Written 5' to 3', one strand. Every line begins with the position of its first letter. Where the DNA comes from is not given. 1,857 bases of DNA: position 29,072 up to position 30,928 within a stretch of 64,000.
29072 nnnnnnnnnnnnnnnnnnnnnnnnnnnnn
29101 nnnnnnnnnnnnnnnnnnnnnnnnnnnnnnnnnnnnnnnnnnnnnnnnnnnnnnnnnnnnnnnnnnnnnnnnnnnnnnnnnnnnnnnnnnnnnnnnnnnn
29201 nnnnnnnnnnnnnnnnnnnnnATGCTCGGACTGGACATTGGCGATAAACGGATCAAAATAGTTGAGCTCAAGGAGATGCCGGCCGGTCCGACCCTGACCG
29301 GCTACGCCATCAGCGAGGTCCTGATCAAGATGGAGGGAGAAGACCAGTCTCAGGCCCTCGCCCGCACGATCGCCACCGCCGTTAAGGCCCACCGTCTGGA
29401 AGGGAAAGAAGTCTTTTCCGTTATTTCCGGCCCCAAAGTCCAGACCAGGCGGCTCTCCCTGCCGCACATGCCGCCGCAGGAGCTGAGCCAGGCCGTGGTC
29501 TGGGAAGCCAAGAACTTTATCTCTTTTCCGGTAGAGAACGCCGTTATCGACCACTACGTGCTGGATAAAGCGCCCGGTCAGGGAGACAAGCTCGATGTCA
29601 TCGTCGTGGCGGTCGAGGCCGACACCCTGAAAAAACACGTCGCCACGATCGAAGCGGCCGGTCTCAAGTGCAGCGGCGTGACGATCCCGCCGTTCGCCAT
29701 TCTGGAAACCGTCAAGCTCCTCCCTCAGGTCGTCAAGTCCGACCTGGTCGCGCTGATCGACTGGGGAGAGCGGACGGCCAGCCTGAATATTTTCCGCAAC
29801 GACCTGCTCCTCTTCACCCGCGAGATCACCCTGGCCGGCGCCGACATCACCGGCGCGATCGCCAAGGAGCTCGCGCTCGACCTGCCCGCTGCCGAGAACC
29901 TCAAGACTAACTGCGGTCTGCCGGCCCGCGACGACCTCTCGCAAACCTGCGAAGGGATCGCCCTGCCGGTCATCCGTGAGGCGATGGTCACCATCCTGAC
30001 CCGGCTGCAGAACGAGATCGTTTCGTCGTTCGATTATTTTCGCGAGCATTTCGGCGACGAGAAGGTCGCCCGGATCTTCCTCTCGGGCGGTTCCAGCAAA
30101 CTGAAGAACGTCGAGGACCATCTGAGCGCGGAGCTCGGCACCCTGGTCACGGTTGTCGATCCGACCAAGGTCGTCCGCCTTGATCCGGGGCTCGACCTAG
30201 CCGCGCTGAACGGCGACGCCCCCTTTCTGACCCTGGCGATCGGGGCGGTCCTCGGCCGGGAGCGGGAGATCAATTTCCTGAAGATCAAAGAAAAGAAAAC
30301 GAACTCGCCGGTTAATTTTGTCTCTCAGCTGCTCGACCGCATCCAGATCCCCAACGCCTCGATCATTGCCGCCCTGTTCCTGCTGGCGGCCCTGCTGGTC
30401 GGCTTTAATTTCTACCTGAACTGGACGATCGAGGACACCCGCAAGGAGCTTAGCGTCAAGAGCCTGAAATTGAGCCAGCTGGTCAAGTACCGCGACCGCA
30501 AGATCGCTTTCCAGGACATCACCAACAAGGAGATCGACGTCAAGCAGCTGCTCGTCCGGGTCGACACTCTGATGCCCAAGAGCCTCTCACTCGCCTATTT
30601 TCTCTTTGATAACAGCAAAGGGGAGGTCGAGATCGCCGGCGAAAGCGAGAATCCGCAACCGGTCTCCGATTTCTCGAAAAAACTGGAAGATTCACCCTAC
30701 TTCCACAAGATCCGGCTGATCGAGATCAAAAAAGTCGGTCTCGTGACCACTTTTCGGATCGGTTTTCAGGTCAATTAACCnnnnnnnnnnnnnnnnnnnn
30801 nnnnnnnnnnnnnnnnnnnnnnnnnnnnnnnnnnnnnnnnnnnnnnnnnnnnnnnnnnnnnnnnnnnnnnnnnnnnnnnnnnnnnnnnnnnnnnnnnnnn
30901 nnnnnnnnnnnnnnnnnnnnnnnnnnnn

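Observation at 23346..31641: Secretin-less type IV pilus cluster with PilM-PilN and PilO-PilP-like fusions and an Ala(-1) major pilin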

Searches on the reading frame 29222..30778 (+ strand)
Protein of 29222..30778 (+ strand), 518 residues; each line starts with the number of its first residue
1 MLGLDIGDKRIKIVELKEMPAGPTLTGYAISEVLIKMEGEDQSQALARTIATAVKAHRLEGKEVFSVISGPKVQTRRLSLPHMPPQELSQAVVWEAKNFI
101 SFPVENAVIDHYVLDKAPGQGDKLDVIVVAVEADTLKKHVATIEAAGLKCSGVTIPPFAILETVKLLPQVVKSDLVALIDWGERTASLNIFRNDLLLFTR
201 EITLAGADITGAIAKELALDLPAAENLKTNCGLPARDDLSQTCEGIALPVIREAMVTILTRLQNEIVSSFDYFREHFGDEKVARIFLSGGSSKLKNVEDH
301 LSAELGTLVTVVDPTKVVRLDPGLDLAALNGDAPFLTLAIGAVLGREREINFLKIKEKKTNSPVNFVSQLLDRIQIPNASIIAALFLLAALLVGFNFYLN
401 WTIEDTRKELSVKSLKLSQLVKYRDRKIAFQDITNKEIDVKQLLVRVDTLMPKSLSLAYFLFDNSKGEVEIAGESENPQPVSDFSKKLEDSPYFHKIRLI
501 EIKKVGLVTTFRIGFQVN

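Call 3: search_protein_families(library=pfam, proteins=[window:29222-30778:+], max_evalue=0.1)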
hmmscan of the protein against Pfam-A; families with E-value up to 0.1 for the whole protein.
window:29222-30778:+ (518 aa): 3 families
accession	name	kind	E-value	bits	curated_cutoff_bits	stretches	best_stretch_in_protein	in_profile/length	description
PF11104.14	PilM_2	-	4.4e-41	141.4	27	1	3-344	1-337/340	Type IV pilus assembly protein PilM;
PF14450.12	FtsA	-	2.7e-08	34.7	31.8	1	177-314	1-112/127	Cell division protein FtsA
PF05137.18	PilN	-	1.2e-06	28.9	22.8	1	449-515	8-76/78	Fimbrial assembly protein (PilN)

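Call 4: search_protein_families(library=ncbifam, proteins=[window:29222-30778:+], max_evalue=0.1)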
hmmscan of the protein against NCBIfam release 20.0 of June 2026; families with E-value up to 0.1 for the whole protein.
window:29222-30778:+ (518 aa): 7 families
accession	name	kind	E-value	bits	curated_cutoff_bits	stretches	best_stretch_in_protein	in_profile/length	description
TIGR01175.1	pilM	subfamily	8.3e-49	166.4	133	1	2-342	6-343/348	type IV pilus assembly protein PilM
NF045709.1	Amuc_1101_fam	equivalog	2.7e-46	158.6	650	1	3-393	9-390/608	Amuc_1101 family PilM-like pilus complex protein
TIGR01174.1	ftsA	equivalog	2e-12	46.9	175.85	1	123-318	145-351/371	cell division protein FtsA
TIGR02529.1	EutJ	subfamily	1.3e-07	31.3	152.1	1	131-309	72-222/239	ethanolamine utilization protein EutJ family protein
NF011660.0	PRK15080.1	equivalog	1.7e-05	24.2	182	1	137-311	111-257/277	ethanolamine utilization protein EutJ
NF007009.0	PRK09472.1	equivalog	0.015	14.4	409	1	125-234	157-264/420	cell division protein FtsA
TIGR01709.2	typeII_sec_gspL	equivalog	0.047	12.8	65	1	53-159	44-142/392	type II secretion system protein GspL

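Call 8: find_encoding_contigs(protein=window:29222-30778:+, flank=10000, max_places=6)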
Protein window:29222-30778:+ (518 aa): 5 contigs read that carry it; 4 places shown.
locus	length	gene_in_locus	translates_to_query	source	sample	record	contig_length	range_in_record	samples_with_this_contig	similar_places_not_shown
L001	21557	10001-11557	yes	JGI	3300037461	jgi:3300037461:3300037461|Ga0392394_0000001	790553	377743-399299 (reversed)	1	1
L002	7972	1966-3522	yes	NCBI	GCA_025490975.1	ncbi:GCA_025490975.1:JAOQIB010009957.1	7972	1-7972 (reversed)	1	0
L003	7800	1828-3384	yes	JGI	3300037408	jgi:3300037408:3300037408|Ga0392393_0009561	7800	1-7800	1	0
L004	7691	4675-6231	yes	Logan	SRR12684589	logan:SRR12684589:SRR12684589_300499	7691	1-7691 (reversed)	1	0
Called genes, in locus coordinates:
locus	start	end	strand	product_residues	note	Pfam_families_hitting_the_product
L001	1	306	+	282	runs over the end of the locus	PF02401:LYTB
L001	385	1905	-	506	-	PF00209:SNF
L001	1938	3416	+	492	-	PF11741:AMIN (faint), PF09992:NAGPA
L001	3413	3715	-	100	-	PF13192:Thioredoxin_3 (faint)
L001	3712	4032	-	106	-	-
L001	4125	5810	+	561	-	PF05157:MshEN, PF13173:AAA_14 (faint), PF00437:T2SSE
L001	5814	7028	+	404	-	PF28597:T2SSF_N, PF00482:T2SSF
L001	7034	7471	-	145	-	-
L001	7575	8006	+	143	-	PF07963:N_methyl (weak)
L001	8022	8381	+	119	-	-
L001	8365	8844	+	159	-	-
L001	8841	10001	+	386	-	-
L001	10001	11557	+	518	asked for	PF11104:PilM_2, PF14450:FtsA, PF05137:PilN (weak)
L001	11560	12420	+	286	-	PF04350:PilO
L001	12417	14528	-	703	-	PF13597:NRDD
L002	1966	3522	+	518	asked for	PF11104:PilM_2, PF14450:FtsA, PF05137:PilN (weak)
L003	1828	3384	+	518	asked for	PF11104:PilM_2, PF14450:FtsA, PF05137:PilN (weak)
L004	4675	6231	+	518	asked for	PF11104:PilM_2, PF14450:FtsA, PF05137:PilN (weak)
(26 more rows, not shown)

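Call 50: find_homologous_proteins(query=window:29222-30775:+, max_evalue=0.00001)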
Query window:29222-30775:+ (518 aa): 29 proteins with E <= 0.00001 among 8000 candidates.
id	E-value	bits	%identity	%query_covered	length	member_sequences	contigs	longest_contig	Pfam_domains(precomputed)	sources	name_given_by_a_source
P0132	0.0e+0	1123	100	100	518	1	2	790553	PF14450.13,PF05137.19,PF11104.15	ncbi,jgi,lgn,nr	ncbi:MAG: type IV pilus assembly protein PilM [Candidatus Margulisbacteria bacterium]|jgi:type IV pi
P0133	1.4e-148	514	50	100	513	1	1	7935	PF14450.13,PF05137.19,PF11104.15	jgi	-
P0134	6.6e-148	512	48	100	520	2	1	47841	PF14450.13,PF05137.19,PF11104.15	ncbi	ncbi:MAG: type IV pilus assembly protein PilM [Candidatus Margulisiibacteriota bacterium]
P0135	5.5e-144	499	49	100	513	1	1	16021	PF14450.13,PF05137.19,PF11104.15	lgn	-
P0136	1.8e-134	467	45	100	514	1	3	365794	PF14450.13,PF05137.19,PF11104.15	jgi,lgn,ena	-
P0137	3.0e-129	450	44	100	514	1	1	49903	PF14450.13,PF05137.19,PF11104.15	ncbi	-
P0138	1.8e-127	444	44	100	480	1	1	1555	PF05137.19,PF11104.15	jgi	jgi:Tfp pilus assembly PilM family ATPase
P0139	1.5e-115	405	44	100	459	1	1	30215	PF05137.19,PF11104.15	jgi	jgi:Tfp pilus assembly PilM family ATPase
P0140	2.7e-115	404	41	100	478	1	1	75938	PF05137.19,PF11104.15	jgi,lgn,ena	jgi:type IV pilus assembly protein PilM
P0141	7.6e-114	399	43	100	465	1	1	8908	PF05137.19,PF11104.15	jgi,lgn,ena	-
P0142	2.7e-99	351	46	78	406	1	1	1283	PF14450.13,PF05137.19,PF11104.15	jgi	jgi:hypothetical protein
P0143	4.5e-93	331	36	100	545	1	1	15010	PF06723.20,PF14450.13,PF05137.19,PF11104.15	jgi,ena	-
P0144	3.4e-91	325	37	100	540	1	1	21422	PF06723.20,PF14450.13,PF05137.19,PF11104.15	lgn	-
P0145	5.8e-50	189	32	88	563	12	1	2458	PF06723.20,PF14450.13,PF05137.19,PF11104.15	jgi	jgi:type IV pilus assembly protein PilM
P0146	2.7e-46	176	32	69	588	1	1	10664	PF06723.20,PF14450.13,PF05137.19,PF11104.15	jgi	jgi:type IV pilus assembly protein PilM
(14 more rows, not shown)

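Call 73: find_encoding_contigs(protein=P0134, flank=10000, max_places=2)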
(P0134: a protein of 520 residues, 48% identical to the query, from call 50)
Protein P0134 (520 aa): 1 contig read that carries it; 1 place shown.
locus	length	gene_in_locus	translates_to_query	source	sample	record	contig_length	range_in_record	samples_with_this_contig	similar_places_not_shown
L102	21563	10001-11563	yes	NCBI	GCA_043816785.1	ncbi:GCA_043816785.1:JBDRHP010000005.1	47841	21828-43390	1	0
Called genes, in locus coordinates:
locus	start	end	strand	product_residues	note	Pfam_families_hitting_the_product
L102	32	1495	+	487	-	PF11741:AMIN (faint), PF09992:NAGPA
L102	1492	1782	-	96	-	PF13192:Thioredoxin_3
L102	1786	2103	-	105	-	-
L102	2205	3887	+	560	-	PF05157:MshEN, PF00437:T2SSE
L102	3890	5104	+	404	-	PF28597:T2SSF_N, PF00482:T2SSF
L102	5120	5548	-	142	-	-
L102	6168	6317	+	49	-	-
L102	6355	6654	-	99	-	-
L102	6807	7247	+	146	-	PF07963:N_methyl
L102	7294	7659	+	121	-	-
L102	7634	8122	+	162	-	-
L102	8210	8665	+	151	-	PF04480:DUF559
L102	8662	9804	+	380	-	-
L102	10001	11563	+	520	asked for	PF11104:PilM_2, PF14450:FtsA, PF05137:PilN (weak)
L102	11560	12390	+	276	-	PF04350:PilO, PF10741:T2SSM_b (faint)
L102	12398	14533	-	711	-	PF13597:NRDD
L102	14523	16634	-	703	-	PF13597:NRDD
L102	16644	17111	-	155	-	PF22811:Zn_ribbon_NrdR, PF03477:ATP-cone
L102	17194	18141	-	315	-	PF00551:Formyl_trans_N, PF02911:Formyl_trans_C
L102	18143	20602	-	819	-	PF00672:HAMP, PF01590:GAF, PF13185:GAF_2, PF00512:HisKA, PF02518:HATPase_c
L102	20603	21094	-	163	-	PF01327:Pep_deformylase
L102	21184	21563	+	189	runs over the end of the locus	PF03734:YkuD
